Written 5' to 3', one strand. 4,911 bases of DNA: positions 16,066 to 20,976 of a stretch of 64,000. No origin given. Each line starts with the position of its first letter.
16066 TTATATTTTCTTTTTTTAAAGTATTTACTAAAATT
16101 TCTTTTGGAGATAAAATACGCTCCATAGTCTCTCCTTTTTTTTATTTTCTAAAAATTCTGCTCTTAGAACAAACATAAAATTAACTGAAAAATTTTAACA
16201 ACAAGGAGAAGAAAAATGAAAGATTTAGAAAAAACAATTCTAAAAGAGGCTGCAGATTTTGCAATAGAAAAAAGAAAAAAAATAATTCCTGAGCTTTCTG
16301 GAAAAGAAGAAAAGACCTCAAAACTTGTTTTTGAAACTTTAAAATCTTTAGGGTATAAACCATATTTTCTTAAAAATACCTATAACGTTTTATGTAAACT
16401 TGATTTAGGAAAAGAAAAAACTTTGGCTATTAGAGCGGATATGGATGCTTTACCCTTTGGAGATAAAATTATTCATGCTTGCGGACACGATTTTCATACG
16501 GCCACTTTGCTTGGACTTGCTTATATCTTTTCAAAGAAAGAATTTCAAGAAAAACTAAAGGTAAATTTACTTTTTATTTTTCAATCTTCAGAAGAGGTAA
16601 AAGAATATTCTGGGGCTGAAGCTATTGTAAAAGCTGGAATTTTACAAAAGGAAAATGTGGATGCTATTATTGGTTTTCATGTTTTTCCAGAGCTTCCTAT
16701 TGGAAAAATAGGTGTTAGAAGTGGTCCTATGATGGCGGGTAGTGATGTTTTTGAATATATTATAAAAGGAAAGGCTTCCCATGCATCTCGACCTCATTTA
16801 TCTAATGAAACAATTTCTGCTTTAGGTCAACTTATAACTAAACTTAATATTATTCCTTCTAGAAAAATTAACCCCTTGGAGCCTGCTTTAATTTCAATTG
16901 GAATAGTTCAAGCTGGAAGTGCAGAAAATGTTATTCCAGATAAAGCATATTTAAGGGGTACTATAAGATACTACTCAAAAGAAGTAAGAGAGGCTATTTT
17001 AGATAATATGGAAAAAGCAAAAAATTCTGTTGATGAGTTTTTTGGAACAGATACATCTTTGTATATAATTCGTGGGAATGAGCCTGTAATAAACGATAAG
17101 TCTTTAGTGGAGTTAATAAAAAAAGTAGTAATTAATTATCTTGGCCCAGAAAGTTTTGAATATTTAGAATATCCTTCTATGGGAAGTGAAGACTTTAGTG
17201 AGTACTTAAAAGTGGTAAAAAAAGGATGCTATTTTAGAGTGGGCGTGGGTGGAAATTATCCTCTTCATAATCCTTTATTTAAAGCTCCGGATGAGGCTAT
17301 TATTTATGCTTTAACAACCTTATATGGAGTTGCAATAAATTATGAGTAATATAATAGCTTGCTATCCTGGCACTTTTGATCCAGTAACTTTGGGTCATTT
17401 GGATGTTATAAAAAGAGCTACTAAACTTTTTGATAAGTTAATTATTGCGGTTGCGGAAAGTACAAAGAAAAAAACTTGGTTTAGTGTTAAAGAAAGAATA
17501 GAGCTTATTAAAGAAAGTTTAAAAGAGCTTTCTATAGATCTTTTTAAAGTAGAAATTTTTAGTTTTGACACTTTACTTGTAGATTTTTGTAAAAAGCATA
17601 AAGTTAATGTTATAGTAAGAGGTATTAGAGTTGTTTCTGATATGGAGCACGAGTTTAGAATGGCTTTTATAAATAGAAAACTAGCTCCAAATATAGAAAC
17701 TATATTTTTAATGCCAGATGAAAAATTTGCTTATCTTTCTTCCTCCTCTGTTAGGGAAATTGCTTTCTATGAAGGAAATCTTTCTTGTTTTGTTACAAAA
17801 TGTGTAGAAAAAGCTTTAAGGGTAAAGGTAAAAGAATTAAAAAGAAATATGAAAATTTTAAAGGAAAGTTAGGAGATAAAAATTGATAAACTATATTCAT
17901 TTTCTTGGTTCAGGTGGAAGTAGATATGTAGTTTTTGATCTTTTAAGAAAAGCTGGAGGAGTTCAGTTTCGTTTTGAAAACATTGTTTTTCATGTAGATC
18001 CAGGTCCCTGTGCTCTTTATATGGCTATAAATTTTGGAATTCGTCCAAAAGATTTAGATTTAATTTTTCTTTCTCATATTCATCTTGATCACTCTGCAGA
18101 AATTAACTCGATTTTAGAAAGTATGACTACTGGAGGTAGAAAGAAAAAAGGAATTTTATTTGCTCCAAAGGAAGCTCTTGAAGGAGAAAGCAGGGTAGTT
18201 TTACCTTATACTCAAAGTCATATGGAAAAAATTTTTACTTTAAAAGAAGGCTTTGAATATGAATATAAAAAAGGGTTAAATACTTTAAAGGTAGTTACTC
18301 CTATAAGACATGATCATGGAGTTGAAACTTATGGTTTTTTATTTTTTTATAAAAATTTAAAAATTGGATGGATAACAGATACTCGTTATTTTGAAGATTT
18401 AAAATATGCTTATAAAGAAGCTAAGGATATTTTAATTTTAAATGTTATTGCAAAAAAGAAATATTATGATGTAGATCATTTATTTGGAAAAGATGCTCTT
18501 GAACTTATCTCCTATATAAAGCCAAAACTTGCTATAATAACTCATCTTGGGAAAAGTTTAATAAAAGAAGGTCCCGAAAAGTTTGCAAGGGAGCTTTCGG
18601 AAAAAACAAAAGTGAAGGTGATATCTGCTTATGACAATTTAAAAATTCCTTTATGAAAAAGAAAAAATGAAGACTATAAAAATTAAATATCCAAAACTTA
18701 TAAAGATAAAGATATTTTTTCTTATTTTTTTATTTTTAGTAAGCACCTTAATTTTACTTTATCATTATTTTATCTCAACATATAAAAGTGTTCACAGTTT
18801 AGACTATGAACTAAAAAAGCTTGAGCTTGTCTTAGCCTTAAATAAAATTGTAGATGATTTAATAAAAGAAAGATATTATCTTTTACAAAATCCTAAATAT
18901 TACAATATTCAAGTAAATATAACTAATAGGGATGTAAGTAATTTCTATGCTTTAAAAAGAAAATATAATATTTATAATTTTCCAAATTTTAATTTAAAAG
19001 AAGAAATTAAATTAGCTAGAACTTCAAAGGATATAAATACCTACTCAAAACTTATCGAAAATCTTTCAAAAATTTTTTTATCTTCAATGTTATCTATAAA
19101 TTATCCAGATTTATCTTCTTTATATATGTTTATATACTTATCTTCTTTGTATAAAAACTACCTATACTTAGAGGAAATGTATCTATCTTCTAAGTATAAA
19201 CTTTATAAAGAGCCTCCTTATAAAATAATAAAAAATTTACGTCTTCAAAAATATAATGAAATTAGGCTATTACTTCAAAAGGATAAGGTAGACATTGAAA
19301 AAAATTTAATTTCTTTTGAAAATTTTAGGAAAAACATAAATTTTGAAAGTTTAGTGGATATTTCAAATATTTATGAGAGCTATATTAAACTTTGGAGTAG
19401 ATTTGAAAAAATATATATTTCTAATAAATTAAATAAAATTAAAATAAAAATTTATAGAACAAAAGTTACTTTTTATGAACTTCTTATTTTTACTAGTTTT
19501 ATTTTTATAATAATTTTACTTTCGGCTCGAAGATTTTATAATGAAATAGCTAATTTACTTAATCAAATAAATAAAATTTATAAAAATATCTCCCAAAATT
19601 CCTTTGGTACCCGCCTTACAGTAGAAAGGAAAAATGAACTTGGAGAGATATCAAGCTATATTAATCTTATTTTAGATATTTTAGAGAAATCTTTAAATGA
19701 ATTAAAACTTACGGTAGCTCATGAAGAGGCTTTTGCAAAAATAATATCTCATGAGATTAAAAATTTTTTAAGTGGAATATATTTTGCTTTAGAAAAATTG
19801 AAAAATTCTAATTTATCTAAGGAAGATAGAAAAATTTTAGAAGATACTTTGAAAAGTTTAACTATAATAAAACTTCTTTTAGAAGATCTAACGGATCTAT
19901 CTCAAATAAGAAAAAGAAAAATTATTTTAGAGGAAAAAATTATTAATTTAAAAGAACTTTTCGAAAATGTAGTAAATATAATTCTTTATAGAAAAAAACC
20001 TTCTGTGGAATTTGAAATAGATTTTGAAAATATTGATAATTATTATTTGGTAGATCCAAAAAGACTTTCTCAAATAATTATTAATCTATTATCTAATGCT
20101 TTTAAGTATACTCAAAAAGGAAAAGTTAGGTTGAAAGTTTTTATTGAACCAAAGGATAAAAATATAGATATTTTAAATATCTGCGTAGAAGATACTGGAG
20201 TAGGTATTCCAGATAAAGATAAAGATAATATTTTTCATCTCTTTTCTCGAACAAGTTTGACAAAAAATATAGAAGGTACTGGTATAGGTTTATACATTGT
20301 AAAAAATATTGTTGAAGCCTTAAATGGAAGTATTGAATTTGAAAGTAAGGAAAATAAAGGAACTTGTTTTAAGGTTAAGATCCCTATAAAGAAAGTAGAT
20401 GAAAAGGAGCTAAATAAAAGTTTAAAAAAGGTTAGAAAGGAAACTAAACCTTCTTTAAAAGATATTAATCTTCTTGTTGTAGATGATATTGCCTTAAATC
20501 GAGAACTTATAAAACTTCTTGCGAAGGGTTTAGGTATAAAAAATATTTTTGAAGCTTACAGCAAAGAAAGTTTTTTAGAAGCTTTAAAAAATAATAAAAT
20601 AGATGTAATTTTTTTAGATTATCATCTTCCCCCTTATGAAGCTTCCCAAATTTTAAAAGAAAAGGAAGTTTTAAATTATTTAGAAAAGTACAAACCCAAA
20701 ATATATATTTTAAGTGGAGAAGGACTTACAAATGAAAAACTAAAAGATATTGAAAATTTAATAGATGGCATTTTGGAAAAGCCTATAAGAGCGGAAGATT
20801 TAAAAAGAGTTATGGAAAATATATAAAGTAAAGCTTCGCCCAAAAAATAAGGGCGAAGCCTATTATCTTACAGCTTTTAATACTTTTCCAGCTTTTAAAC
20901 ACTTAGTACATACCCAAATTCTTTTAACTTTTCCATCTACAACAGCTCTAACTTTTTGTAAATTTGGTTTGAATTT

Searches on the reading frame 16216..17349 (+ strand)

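Call 77: search_protein_families(library=pfam, proteins=[window:16216-17349:+], max_evalue=0.00001)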
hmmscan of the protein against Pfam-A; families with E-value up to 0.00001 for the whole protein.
window:16216-17349:+ (377 aa): 2 families
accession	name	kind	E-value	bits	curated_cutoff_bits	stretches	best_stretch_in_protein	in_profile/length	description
PF01546.33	Peptidase_M20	-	1.2e-29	104.2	24.6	1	71-370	1-201/206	Peptidase family M20/M25/M40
PF07687.19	M20_dimer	-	1.1e-11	45.1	21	1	179-268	9-98/107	Peptidase dimerisation domain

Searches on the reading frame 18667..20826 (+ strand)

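Call 77: search_protein_families(library=pfam, proteins=[window:18667-20826:+], max_evalue=0.00001)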
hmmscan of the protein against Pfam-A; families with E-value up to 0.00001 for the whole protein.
window:18667-20826:+ (719 aa): 3 families
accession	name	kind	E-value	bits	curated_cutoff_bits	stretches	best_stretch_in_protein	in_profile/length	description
PF02518.31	HATPase_c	-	6e-27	94.7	26.4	1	463-575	2-110/111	Histidine kinase-, DNA gyrase B-, and HSP90-like ATPase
PF00072.30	Response_reg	-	1.8e-11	44.6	30.2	1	603-714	2-108/111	Response regulator receiver domain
PF00512.31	HisKA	-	6.3e-09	36.2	26.9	1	355-415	4-64/66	His Kinase A (phospho-acceptor) domain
